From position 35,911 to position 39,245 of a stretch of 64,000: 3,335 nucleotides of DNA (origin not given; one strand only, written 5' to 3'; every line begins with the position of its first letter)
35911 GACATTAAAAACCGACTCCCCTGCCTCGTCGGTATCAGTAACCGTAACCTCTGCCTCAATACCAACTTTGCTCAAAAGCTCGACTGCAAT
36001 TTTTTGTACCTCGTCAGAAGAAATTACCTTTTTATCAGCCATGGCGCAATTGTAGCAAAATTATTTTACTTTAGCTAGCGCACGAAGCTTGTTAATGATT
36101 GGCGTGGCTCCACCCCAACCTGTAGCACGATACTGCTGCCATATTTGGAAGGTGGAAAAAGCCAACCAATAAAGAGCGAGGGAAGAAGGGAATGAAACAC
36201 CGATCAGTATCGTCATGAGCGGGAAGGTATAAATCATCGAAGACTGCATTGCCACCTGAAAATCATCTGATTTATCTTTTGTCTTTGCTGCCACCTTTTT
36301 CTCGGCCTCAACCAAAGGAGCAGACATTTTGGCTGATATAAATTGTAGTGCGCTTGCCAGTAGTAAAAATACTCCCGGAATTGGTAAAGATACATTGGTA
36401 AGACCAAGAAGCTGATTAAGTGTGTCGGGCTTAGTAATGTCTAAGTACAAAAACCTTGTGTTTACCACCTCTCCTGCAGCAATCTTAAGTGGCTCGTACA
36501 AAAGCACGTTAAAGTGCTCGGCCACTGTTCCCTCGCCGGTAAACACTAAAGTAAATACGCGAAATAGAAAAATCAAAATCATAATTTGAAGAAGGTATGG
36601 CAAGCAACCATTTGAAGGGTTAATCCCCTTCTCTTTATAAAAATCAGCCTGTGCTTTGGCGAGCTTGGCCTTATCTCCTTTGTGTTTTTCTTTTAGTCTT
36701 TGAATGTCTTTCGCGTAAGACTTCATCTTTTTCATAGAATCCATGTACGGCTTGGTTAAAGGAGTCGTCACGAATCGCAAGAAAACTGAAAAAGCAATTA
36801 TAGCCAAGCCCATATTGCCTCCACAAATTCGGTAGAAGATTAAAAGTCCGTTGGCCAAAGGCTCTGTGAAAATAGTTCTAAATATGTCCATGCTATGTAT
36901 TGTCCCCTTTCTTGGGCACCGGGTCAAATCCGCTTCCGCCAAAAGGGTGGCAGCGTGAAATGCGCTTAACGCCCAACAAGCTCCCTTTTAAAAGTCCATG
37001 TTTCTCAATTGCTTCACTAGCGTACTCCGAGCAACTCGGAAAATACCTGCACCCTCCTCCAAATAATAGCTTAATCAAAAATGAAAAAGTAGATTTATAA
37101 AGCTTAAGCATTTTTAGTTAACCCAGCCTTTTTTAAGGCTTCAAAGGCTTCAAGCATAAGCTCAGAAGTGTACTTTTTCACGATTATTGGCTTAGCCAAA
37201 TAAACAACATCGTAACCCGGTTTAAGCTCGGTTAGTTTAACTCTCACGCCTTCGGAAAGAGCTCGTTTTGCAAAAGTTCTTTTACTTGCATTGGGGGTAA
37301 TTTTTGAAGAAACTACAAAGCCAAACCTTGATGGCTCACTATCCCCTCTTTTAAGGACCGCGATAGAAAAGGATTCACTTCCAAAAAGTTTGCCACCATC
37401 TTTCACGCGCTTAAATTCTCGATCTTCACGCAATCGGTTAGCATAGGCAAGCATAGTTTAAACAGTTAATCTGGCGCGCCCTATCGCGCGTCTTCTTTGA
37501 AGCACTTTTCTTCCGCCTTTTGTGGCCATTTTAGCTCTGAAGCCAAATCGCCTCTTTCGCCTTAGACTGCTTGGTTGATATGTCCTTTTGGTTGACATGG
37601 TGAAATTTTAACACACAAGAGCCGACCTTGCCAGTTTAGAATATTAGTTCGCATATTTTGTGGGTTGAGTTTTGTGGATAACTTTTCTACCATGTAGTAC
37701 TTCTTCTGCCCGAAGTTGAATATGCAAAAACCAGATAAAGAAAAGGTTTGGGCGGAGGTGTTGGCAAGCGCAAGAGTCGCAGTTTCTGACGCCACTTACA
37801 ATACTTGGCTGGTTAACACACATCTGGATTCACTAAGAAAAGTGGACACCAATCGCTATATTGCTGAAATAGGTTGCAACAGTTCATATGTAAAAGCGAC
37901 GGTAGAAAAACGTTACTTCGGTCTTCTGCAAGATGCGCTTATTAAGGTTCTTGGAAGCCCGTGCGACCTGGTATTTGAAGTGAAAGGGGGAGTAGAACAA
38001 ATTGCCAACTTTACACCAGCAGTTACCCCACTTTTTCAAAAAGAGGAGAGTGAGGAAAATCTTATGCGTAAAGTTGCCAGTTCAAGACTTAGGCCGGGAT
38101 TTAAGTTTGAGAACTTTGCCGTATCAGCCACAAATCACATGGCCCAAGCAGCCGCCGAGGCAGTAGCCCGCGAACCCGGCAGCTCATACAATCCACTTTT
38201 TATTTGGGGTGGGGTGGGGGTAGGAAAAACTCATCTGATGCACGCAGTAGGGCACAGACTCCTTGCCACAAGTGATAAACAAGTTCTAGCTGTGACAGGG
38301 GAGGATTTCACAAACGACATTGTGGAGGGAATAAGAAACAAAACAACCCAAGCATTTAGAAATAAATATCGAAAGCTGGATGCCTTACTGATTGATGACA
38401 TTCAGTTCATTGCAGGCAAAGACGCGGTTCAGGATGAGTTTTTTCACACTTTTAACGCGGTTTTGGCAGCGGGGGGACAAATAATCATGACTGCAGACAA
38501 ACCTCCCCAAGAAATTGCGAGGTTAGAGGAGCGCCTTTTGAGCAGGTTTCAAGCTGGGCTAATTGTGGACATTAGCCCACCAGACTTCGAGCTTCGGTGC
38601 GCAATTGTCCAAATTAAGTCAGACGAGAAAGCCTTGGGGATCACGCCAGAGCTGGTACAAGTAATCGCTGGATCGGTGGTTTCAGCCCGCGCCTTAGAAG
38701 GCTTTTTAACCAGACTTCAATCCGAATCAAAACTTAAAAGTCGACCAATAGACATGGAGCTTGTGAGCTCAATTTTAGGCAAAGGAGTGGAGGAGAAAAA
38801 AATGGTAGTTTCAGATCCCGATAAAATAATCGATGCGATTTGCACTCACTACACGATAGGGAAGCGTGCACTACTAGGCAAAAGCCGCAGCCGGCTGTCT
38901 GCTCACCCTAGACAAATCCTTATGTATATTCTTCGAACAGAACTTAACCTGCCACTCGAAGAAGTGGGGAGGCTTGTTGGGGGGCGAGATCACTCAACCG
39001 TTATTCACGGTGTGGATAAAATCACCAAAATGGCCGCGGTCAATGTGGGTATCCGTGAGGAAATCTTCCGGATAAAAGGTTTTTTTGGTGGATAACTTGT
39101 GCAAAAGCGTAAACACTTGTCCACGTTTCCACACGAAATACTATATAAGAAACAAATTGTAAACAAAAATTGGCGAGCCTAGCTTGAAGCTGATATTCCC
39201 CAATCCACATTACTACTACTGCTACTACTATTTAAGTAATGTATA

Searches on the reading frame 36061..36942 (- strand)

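Call 15: search_protein_families(library=pfam, proteins=[window:36061-36942:-], max_evalue=0.001)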
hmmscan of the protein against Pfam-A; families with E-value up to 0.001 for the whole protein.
window:36061-36942:- (293 aa): 1 family
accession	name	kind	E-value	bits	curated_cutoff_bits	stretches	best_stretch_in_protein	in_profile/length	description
PF02096.25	60KD_IMP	-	6.9e-38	130.6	35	1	44-271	1-159/163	60Kd inner membrane protein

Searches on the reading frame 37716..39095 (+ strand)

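Call 15: search_protein_families(library=pfam, proteins=[window:37716-39095:+], max_evalue=0.001)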
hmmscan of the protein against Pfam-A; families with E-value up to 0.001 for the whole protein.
window:37716-39095:+ (459 aa): 7 families
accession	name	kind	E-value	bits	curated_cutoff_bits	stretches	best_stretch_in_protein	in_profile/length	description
PF00308.24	Bac_DnaA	-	3.8e-59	199.9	23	1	126-285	2-162/162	Bacterial DnaA ATPAse domain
PF08299.17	Bac_DnaA_C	-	9.7e-23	80.4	31.5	1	368-436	1-69/69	Bacterial dnaA protein helix-turn-helix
PF00004.35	AAA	-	1.1e-06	29.5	21.2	1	162-279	2-124/131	ATPase family associated with various cellular activities (AAA)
PF11638.13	DnaA_N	-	0.00013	22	24.6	1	10-75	2-63/65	DnaA N-terminal domain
PF01695.23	IstB_IS21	-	0.00014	21.9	24.1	1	161-263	95-195/238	IstB-like ATP binding protein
PF13173.12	AAA_14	-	0.00027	21.4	27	1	159-246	3-88/129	AAA domain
PF03969.22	AFG1_ATPase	-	0.00053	19.5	27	0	154-178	57-81/361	AFG1-like ATPase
